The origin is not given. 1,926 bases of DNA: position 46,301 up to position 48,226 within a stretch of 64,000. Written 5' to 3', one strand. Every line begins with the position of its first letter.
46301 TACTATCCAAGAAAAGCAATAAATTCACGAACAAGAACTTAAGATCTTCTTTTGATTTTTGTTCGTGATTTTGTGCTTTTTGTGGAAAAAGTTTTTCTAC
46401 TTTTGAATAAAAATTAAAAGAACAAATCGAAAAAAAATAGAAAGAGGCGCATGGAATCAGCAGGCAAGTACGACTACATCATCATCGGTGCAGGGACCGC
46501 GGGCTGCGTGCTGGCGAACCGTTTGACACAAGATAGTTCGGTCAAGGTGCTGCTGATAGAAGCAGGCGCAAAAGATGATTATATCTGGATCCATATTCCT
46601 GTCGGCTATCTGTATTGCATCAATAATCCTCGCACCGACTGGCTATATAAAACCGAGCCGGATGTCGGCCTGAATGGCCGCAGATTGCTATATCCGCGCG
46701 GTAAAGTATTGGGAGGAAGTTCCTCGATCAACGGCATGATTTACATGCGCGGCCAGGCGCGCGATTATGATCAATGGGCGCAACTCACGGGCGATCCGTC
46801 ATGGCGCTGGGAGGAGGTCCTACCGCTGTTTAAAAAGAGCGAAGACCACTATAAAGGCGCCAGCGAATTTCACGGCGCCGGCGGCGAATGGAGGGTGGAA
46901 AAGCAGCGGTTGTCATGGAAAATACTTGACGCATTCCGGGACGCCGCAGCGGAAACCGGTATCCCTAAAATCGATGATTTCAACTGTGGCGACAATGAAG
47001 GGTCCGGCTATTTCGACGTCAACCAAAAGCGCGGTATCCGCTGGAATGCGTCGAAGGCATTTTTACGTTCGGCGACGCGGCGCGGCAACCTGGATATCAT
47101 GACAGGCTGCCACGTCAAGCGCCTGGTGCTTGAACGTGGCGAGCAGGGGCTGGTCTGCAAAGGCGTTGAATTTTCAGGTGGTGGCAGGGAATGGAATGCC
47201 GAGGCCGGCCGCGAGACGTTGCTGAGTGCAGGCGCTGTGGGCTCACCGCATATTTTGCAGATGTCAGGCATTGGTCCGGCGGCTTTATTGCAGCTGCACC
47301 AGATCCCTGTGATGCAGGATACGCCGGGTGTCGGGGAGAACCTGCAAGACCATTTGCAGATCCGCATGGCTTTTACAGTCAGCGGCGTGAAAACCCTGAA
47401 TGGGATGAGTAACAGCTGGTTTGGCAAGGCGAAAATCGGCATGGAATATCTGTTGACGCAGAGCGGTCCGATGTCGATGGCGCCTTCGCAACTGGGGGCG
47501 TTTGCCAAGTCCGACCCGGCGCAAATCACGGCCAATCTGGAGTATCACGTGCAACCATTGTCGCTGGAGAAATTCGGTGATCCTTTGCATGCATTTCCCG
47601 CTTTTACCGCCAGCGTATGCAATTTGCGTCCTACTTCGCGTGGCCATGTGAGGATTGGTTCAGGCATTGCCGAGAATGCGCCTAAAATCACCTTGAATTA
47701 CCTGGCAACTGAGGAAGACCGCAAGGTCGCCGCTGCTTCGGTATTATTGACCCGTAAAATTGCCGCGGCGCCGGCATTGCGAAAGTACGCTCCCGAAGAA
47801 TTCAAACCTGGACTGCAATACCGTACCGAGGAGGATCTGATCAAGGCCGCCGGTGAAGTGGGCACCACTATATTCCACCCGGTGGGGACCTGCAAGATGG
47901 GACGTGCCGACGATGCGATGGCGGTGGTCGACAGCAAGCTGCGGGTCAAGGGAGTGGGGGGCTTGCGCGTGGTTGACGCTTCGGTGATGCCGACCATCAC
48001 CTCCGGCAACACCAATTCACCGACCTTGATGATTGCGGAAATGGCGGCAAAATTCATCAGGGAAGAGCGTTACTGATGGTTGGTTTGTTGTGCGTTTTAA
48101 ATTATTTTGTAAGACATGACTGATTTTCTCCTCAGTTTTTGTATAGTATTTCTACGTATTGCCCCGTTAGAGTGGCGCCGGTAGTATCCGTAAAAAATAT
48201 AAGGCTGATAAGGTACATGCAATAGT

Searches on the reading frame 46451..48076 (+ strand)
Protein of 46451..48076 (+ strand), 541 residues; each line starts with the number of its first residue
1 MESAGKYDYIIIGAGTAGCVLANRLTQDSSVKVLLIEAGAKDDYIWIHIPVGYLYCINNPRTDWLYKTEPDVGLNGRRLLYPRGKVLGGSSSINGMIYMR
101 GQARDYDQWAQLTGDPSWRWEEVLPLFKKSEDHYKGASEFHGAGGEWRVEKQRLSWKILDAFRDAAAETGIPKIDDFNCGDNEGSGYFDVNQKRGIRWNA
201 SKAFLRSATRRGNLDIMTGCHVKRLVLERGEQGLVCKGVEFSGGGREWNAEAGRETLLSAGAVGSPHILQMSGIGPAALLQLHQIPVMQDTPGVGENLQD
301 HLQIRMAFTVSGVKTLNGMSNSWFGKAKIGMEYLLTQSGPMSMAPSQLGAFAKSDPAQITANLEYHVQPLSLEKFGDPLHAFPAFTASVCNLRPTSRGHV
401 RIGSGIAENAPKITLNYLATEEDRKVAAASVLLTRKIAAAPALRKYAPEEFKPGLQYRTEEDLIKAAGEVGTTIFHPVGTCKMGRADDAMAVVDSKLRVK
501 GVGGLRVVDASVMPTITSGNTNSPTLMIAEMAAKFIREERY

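Call 6: search_protein_families(library=pfam, proteins=[window:46451-48076:+])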
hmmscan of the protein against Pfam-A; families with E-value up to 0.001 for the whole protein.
window:46451-48076:+ (541 aa): 7 families
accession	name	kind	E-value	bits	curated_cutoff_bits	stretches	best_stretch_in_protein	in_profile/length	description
PF00732.25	GMC_oxred_N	-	9.5e-50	169.8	23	1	7-302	1-217/218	GMC oxidoreductase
PF05199.19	GMC_oxred_C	-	1.3e-34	120.2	24.6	1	394-529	1-139/139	GMC oxidoreductase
PF00890.30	FAD_binding_2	-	9.7e-06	25.5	20.4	0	8-40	1-32/414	FAD binding domain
PF05834.18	Lycopene_cycl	-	1.2e-05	25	23.4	1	8-42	1-36/380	Lycopene cyclase protein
PF01266.30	DAO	-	5.2e-05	23.4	27.9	0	8-39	1-31/353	FAD dependent oxidoreductase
PF13450.12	NAD_binding_8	-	0.00025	21.7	21.9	1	11-39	1-28/68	NAD(P)-binding Rossmann-like domain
PF07992.20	Pyr_redox_2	-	0.00049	20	26.1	1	7-39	1-32/291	Pyridine nucleotide-disulphide oxidoreductase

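Call 53: find_homologous_proteins(query=window:46451-48076:+, max_evalue=1e-100)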
Query window:46451-48076:+ (541 aa): 8000 proteins with E <= 1e-100 among 8000 candidates; the best 120 are listed.
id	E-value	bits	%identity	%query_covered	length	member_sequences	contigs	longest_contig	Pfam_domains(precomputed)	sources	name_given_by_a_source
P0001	0.0e+0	1248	100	100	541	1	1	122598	PF00890.31,PF05834.19,PF05199.20,PF00732.26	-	-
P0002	0.0e+0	1167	93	99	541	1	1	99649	PF01266.31,PF00890.31,PF05834.19,PF05199.20,PF00732.26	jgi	jgi:choline dehydrogenase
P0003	0.0e+0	1142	91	100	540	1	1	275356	PF01266.31,PF00890.31,PF05834.19,PF05199.20,PF00732.26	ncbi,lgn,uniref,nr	ncbi:choline dehydrogenase [Collimonas sp. OK242]|uniref:GMC family oxidoreductase n=1 Tax=Collimona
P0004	0.0e+0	1139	91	99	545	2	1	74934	PF01266.31,PF00890.31,PF05834.19,PF05199.20,PF00732.26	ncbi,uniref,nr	ncbi:GMC family oxidoreductase [Collimonas silvisoli]|uniref:GMC family oxidoreductase n=1 Tax=Colli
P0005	0.0e+0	1139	91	100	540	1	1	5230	PF01266.31,PF00890.31,PF05834.19,PF05199.20,PF00732.26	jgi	jgi:choline dehydrogenase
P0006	0.0e+0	1139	91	100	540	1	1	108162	PF01266.31,PF00890.31,PF05199.20,PF00732.26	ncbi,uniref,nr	ncbi:GMC family oxidoreductase [Collimonas antrihumi]|uniref:GMC family oxidoreductase n=1 Tax=Colli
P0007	0.0e+0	1138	91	100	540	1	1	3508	PF01266.31,PF00890.31,PF05834.19,PF05199.20,PF00732.26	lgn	-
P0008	0.0e+0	1136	91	100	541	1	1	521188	PF05834.19,PF05199.20,PF00732.26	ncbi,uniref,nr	ncbi:GMC family oxidoreductase [Collimonas humicola]|uniref:GMC family oxidoreductase n=1 Tax=Collim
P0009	0.0e+0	1134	91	100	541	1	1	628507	PF05834.19,PF05199.20,PF00732.26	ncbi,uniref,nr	ncbi:GMC family oxidoreductase [Collimonas humicola]|uniref:GMC family oxidoreductase n=1 Tax=Collim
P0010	0.0e+0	1132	90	100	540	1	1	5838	PF01266.31,PF00890.31,PF05834.19,PF05199.20,PF00732.26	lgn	-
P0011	0.0e+0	1132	91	100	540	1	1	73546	PF05199.20,PF00732.26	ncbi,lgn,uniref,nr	ncbi:choline dehydrogenase [Collimonas sp. OK607]|uniref:GMC family oxidoreductase n=1 Tax=Collimona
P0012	0.0e+0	1127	90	100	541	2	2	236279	PF05834.19,PF05199.20,PF00732.26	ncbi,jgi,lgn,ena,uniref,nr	ncbi:GMC family oxidoreductase [Collimonas sp.]|jgi:choline dehydrogenase|uniref:GMC family oxidored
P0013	0.0e+0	1125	90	99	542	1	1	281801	PF01266.31,PF00890.31,PF05199.20,PF00732.26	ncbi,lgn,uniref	ncbi:GMC family oxidoreductase [Collimonas sp. H4R21]|uniref:GMC family oxidoreductase n=1 Tax=Colli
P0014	0.0e+0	1125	90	99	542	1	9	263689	PF00890.31,PF05199.20,PF00732.26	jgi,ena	-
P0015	0.0e+0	1125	90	99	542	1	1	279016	PF01266.31,PF00890.31,PF05199.20,PF00732.26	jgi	jgi:choline dehydrogenase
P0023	0.0e+0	1121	90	99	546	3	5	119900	PF05834.19,PF05199.20,PF00732.26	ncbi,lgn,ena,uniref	ncbi:GMC family oxidoreductase [Collimonas fungivorans]|uniref:GMC family oxidoreductase n=1 Tax=Col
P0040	0.0e+0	1020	82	99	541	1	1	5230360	PF00890.31,PF05834.19,PF05199.20,PF00732.26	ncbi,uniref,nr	ncbi:GMC family oxidoreductase [Glaciimonas sp. PAMC28666]|uniref:GMC family oxidoreductase n=1 Tax=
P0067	7.3e-291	984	79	99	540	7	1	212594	PF01266.31,PF13450.13,PF05834.19,PF05199.20,PF00732.26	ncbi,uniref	ncbi:GMC family oxidoreductase [Herbaspirillum chlorophenolicum]|uniref:GMC family oxidoreductase n=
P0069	9.5e-291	983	76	100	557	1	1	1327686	PF05834.19,PF05199.20,PF00732.26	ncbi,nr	ncbi:choline dehydrogenase [Herbaspirillum sp. HC18]|nr:choline dehydrogenase [Herbaspirillum sp. HC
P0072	1.5e-290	983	78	100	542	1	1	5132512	PF01266.31,PF05834.19,PF05199.20,PF00732.26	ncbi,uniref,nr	ncbi:GMC family oxidoreductase [Noviherbaspirillum autotrophicum]|uniref:Choline dehydrogenase n=1 T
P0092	2.3e-289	979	77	100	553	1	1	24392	PF01266.31,PF00890.31,PF05834.19,PF05199.20,PF00732.26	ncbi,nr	ncbi:MAG: choline dehydrogenase [Herminiimonas sp.]|nr:choline dehydrogenase [Herminiimonas sp.]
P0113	1.1e-287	973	75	100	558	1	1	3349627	PF05834.19,PF05199.20,PF00732.26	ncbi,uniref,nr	ncbi:GMC family oxidoreductase [Noviherbaspirillum saxi]|uniref:Choline dehydrogenase n=1 Tax=Novihe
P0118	3.1e-287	972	77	100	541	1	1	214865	PF00890.31,PF05199.20,PF00732.26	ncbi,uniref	ncbi:GMC family oxidoreductase [Undibacterium arcticum]|uniref:GMC family oxidoreductase n=1 Tax=Und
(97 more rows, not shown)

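Call 54: find_encoding_contigs(protein=P0040, flank=10000, max_places=1)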
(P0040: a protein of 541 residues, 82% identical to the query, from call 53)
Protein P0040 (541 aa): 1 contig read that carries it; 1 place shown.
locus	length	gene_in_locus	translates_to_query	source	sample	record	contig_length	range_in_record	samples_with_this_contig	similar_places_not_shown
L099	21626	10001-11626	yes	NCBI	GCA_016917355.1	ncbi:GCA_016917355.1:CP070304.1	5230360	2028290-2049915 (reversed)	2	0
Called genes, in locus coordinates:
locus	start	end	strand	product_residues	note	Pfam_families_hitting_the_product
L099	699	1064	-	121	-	-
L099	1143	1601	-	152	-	PF13404:HTH_AsnC-type, PF13412:HTH_24, PF01037:AsnC_trans_reg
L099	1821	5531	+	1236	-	PF18327:PRODH, PF14850:Pro_dh-DNA_bdg, PF01619:Pro_dh, PF00171:Aldedh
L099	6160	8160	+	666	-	PF05170:AsmA, PF05359:DUF748 (faint), PF13116:YhdP (faint), PF05170:AsmA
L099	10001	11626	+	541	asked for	PF00732:GMC_oxred_N, PF00890:FAD_binding_2 (faint), PF05834:Lycopene_cycl (faint), PF05199:GMC_oxred_C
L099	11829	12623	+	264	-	-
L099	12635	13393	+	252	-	PF00005:ABC_tran, PF02463:SMC_N (faint)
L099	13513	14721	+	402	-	PF13458:Peripla_BP_6, PF01094:ANF_receptor, PF13433:Peripla_BP_5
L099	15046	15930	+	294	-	PF02653:BPD_transp_2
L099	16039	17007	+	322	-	PF02653:BPD_transp_2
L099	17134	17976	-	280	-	PF00005:ABC_tran, PF02463:SMC_N (weak), PF13304:AAA_21 (faint)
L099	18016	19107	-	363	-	PF01032:FecCD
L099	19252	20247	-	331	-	PF01497:Peripla_BP_2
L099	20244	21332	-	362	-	PF05171:HemS, PF06228:ChuX_HutX, PF05171:HemS, PF06228:ChuX_HutX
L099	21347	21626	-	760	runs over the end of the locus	PF07715:Plug, PF00593:TonB_dep_Rec_b-barrel, PF14905:OMP_b-brl_3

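Call 55: find_encoding_contigs(protein=P0072, flank=10000, max_places=1)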
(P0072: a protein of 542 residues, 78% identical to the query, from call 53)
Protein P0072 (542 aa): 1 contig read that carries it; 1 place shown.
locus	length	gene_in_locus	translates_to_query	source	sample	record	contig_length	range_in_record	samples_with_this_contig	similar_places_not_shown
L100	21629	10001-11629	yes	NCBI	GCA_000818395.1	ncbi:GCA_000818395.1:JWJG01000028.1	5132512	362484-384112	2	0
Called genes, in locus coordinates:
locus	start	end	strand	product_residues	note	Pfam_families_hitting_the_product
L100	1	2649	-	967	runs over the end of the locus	PF13675:PilJ, PF00672:HAMP, PF00989:PAS, PF13426:PAS_9, PF00989:PAS, PF13426:PAS_9, PF00990:GGDEF, PF00563:EAL, +4 more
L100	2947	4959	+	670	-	PF05170:AsmA, PF13116:YhdP (faint), PF05359:DUF748 (faint)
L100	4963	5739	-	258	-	PF01048:PNP_UDP_1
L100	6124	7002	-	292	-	PF00126:HTH_1, PF03466:LysR_substrate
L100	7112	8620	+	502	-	PF00171:Aldedh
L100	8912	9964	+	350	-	PF03060:NMO, PF00478:IMPDH (weak), PF01070:FMN_dh (weak)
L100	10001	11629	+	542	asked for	PF00732:GMC_oxred_N, PF01266:DAO (faint), PF05834:Lycopene_cycl (faint), PF05199:GMC_oxred_C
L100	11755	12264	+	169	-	PF02082:Rrf2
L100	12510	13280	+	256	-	PF00005:ABC_tran, PF13304:AAA_21 (faint), PF12399:BCA_ABC_TP_C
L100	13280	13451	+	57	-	PF00005:ABC_tran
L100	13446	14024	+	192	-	-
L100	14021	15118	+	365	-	PF01734:Patatin (weak)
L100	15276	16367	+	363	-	PF01926:MMR_HSR1, PF02421:FeoB_N, PF06071:YchF-GTPase_C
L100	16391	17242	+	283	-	PF03476:MOSC_N, PF03473:MOSC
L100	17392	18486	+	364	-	PF04340:DUF484, PF00990:GGDEF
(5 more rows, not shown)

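Call 56: find_encoding_contigs(protein=P0023, flank=10000, max_places=2)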
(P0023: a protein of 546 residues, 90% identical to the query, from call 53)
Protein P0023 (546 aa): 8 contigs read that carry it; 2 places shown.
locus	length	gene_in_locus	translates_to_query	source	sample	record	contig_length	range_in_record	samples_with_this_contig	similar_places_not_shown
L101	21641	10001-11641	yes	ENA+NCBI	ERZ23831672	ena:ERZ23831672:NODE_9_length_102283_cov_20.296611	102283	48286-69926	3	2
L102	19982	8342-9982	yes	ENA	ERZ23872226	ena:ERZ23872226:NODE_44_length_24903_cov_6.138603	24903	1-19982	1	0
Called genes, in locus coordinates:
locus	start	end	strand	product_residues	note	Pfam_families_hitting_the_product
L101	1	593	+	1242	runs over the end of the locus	PF18327:PRODH, PF14850:Pro_dh-DNA_bdg, PF01619:Pro_dh, PF00171:Aldedh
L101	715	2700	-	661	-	-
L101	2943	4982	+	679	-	PF05170:AsmA, PF05359:DUF748 (faint), PF13116:YhdP (weak)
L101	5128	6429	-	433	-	PF02729:OTCace_N, PF00185:OTCace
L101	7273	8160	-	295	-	PF00126:HTH_1, PF03466:LysR_substrate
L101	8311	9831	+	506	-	PF00171:Aldedh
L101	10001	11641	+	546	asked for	PF00732:GMC_oxred_N, PF05834:Lycopene_cycl (weak), PF05199:GMC_oxred_C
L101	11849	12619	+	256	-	PF00005:ABC_tran, PF13304:AAA_21 (faint), PF12399:BCA_ABC_TP_C (weak)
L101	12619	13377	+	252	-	PF02463:SMC_N (faint), PF00005:ABC_tran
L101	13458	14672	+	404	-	PF13458:Peripla_BP_6, PF01094:ANF_receptor, PF13433:Peripla_BP_5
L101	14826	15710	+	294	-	PF02653:BPD_transp_2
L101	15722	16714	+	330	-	PF02653:BPD_transp_2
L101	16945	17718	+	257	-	PF01925:TauE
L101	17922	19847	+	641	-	PF00890:FAD_binding_2 (faint), PF01134:GIDA, PF12831:FAD_oxidored, PF21680:GIDA_C_1st, PF13932:SAM_GIDA_C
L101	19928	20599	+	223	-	PF02527:GidB, PF13847:Methyltransf_31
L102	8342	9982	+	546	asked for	PF00732:GMC_oxred_N, PF05834:Lycopene_cycl (weak), PF05199:GMC_oxred_C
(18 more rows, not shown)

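Call 68: find_encoding_contigs(protein=P0001, flank=10000, max_places=1)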
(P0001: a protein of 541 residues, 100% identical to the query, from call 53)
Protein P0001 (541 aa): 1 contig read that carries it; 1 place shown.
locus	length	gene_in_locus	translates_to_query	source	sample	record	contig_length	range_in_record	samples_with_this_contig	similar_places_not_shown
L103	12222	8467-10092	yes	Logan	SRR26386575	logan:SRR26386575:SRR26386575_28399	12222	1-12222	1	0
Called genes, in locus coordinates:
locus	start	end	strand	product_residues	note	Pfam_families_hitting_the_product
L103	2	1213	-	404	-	?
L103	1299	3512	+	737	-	PF05359:DUF748 (faint), PF13116:YhdP (faint), PF05170:AsmA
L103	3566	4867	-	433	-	PF02729:OTCace_N, PF00185:OTCace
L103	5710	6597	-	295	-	PF00126:HTH_1, PF03466:LysR_substrate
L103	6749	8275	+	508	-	PF00171:Aldedh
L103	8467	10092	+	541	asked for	PF00732:GMC_oxred_N, PF00890:FAD_binding_2 (faint), PF05834:Lycopene_cycl (weak), PF05199:GMC_oxred_C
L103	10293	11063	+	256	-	PF00005:ABC_tran, PF13304:AAA_21 (faint), PF12399:BCA_ABC_TP_C (weak)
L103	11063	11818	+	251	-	PF02463:SMC_N (faint), PF00005:ABC_tran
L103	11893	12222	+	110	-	?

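Call 69: find_encoding_contigs(protein=P0118, flank=10000, max_places=1)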
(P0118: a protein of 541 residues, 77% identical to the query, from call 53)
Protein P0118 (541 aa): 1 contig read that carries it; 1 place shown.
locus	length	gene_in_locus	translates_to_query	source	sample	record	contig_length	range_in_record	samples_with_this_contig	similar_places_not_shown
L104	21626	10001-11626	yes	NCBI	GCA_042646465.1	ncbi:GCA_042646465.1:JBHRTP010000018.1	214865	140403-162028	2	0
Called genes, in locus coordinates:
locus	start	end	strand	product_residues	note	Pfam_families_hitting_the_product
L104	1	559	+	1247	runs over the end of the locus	PF18327:PRODH, PF14850:Pro_dh-DNA_bdg, PF01619:Pro_dh, PF00171:Aldedh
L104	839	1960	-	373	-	PF15902:Sortilin-Vps10 (faint), PF02012:BNR (faint)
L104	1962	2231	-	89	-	-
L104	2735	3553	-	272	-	-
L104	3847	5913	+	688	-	PF05170:AsmA, PF13116:YhdP (faint), PF05359:DUF748 (weak)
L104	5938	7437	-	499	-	PF00370:FGGY_N, PF02782:FGGY_C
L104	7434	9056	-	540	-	PF01266:DAO, PF16901:DAO_C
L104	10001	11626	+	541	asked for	PF00732:GMC_oxred_N, PF00890:FAD_binding_2 (faint), PF05199:GMC_oxred_C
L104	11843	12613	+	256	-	PF00005:ABC_tran, PF13304:AAA_21 (faint), PF12399:BCA_ABC_TP_C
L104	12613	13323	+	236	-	PF00005:ABC_tran, PF02463:SMC_N (faint)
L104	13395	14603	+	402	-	PF13458:Peripla_BP_6, PF01094:ANF_receptor, PF13433:Peripla_BP_5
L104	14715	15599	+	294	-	PF02653:BPD_transp_2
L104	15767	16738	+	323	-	PF02653:BPD_transp_2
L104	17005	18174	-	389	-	PF00465:Fe-ADH, PF13685:Fe-ADH_2, PF25137:ADH_Fe_C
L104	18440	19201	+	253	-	PF01925:TauE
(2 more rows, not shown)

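Call 70: find_encoding_contigs(protein=P0067, flank=10000, max_places=1)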
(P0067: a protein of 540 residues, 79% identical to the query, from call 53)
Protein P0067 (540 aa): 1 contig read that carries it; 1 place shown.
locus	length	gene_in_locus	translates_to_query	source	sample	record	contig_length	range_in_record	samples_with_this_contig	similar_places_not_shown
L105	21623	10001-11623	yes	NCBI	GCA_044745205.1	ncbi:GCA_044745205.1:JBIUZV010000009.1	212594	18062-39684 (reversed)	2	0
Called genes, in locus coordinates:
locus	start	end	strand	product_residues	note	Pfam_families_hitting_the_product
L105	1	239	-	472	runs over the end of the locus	PF11638:DnaA_N, PF00308:Bac_DnaA, PF01695:IstB_IS21 (weak), PF08299:Bac_DnaA_C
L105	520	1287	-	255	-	PF13230:GATase_4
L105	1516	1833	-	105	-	-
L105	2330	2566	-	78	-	-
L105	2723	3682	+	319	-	PF00126:HTH_1, PF03466:LysR_substrate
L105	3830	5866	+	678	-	PF05170:AsmA, PF13116:YhdP (faint), PF27051:TamB_N (faint)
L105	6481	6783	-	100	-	PF00111:Fer2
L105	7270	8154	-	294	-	PF00126:HTH_1, PF03466:LysR_substrate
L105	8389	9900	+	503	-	PF00171:Aldedh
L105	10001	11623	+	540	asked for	PF00732:GMC_oxred_N, PF01266:DAO (faint), PF05834:Lycopene_cycl (weak), PF13450:NAD_binding_8 (faint), PF05199:GMC_oxred_C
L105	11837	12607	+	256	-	PF00005:ABC_tran, PF13304:AAA_21 (faint), PF12399:BCA_ABC_TP_C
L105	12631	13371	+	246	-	PF02463:SMC_N (faint), PF00005:ABC_tran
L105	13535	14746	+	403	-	PF13433:Peripla_BP_5, PF13458:Peripla_BP_6, PF01094:ANF_receptor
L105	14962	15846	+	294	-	PF02653:BPD_transp_2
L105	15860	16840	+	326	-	PF02653:BPD_transp_2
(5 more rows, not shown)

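Call 71: find_encoding_contigs(protein=P0113, flank=10000, max_places=1)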
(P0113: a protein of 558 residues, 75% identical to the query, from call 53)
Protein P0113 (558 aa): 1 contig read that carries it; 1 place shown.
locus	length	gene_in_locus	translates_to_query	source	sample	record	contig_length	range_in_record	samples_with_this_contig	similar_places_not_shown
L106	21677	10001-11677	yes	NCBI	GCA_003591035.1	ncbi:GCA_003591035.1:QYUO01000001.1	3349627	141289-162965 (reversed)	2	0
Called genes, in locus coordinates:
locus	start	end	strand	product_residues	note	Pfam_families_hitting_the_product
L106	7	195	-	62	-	-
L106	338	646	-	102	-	PF06906:DUF1272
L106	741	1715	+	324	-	PF01965:DJ-1_PfpI, PF12833:HTH_18, PF00165:HTH_AraC (weak)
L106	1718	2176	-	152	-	PF13404:HTH_AsnC-type, PF13412:HTH_24, PF01037:AsnC_trans_reg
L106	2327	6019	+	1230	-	PF18327:PRODH, PF14850:Pro_dh-DNA_bdg, PF01619:Pro_dh, PF00171:Aldedh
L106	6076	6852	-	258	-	PF01048:PNP_UDP_1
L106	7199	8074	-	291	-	PF00126:HTH_1, PF03466:LysR_substrate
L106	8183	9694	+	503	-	PF00171:Aldedh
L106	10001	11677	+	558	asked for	PF00732:GMC_oxred_N, PF05834:Lycopene_cycl (weak), PF05199:GMC_oxred_C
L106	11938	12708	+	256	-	PF00005:ABC_tran, PF13304:AAA_21 (faint), PF12399:BCA_ABC_TP_C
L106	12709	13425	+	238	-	PF02463:SMC_N (faint), PF00005:ABC_tran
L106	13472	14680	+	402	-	PF13433:Peripla_BP_5, PF13458:Peripla_BP_6, PF01094:ANF_receptor (weak)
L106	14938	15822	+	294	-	PF02653:BPD_transp_2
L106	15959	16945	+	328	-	PF02653:BPD_transp_2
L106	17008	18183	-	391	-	PF00465:Fe-ADH, PF13685:Fe-ADH_2, PF25137:ADH_Fe_C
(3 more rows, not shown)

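Call 88: find_encoding_contigs(protein=P0092, flank=10000, max_places=1)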
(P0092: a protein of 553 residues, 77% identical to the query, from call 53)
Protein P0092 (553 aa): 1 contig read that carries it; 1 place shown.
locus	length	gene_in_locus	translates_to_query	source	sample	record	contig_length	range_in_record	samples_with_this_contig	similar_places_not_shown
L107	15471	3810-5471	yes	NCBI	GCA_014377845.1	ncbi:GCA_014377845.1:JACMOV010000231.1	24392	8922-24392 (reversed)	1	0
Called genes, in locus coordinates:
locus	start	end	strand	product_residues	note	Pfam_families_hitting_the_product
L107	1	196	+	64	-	?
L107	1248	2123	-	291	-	PF00126:HTH_1, PF03466:LysR_substrate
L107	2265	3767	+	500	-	PF00171:Aldedh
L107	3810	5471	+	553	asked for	PF00732:GMC_oxred_N, PF00890:FAD_binding_2 (faint), PF01266:DAO (faint), PF05834:Lycopene_cycl (weak), PF05199:GMC_oxred_C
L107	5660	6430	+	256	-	PF00005:ABC_tran, PF13304:AAA_21 (faint), PF12399:BCA_ABC_TP_C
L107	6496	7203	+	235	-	PF02463:SMC_N (faint), PF00005:ABC_tran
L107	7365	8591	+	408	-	PF13433:Peripla_BP_5 (weak), PF13458:Peripla_BP_6, PF01094:ANF_receptor, PF13433:Peripla_BP_5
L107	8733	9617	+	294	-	PF02653:BPD_transp_2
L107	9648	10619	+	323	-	PF02653:BPD_transp_2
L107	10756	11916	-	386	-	PF00465:Fe-ADH, PF13685:Fe-ADH_2, PF25137:ADH_Fe_C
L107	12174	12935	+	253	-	PF01925:TauE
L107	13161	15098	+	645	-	PF00890:FAD_binding_2 (faint), PF01134:GIDA, PF12831:FAD_oxidored, PF21680:GIDA_C_1st, PF13932:SAM_GIDA_C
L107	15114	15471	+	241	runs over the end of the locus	PF02527:GidB, PF13847:Methyltransf_31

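Call 89: find_encoding_contigs(protein=P0069, flank=10000, max_places=1)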
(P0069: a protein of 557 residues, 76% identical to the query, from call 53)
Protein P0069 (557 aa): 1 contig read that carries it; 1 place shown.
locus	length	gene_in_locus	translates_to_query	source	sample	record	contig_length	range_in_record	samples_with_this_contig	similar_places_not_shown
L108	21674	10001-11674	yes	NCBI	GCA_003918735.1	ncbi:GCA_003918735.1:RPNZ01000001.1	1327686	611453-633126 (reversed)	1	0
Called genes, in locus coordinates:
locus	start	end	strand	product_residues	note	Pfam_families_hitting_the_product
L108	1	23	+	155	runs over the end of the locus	PF00582:Usp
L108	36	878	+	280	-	PF00582:Usp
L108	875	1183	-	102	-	PF06906:DUF1272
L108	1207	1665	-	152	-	PF13404:HTH_AsnC-type, PF13412:HTH_24, PF01037:AsnC_trans_reg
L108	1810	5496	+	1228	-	PF18327:PRODH, PF14850:Pro_dh-DNA_bdg, PF01619:Pro_dh, PF00171:Aldedh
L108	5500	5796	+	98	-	-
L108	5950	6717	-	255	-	PF01048:PNP_UDP_1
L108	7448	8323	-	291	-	PF00126:HTH_1, PF03466:LysR_substrate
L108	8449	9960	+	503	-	PF00171:Aldedh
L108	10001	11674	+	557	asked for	PF00732:GMC_oxred_N, PF05834:Lycopene_cycl (faint), PF05199:GMC_oxred_C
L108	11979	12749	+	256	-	PF00005:ABC_tran, PF13304:AAA_21 (faint), PF12399:BCA_ABC_TP_C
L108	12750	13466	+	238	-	PF02463:SMC_N (faint), PF00005:ABC_tran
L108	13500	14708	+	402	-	PF13433:Peripla_BP_5, PF13458:Peripla_BP_6, PF01094:ANF_receptor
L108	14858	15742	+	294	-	PF02653:BPD_transp_2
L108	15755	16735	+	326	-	PF02653:BPD_transp_2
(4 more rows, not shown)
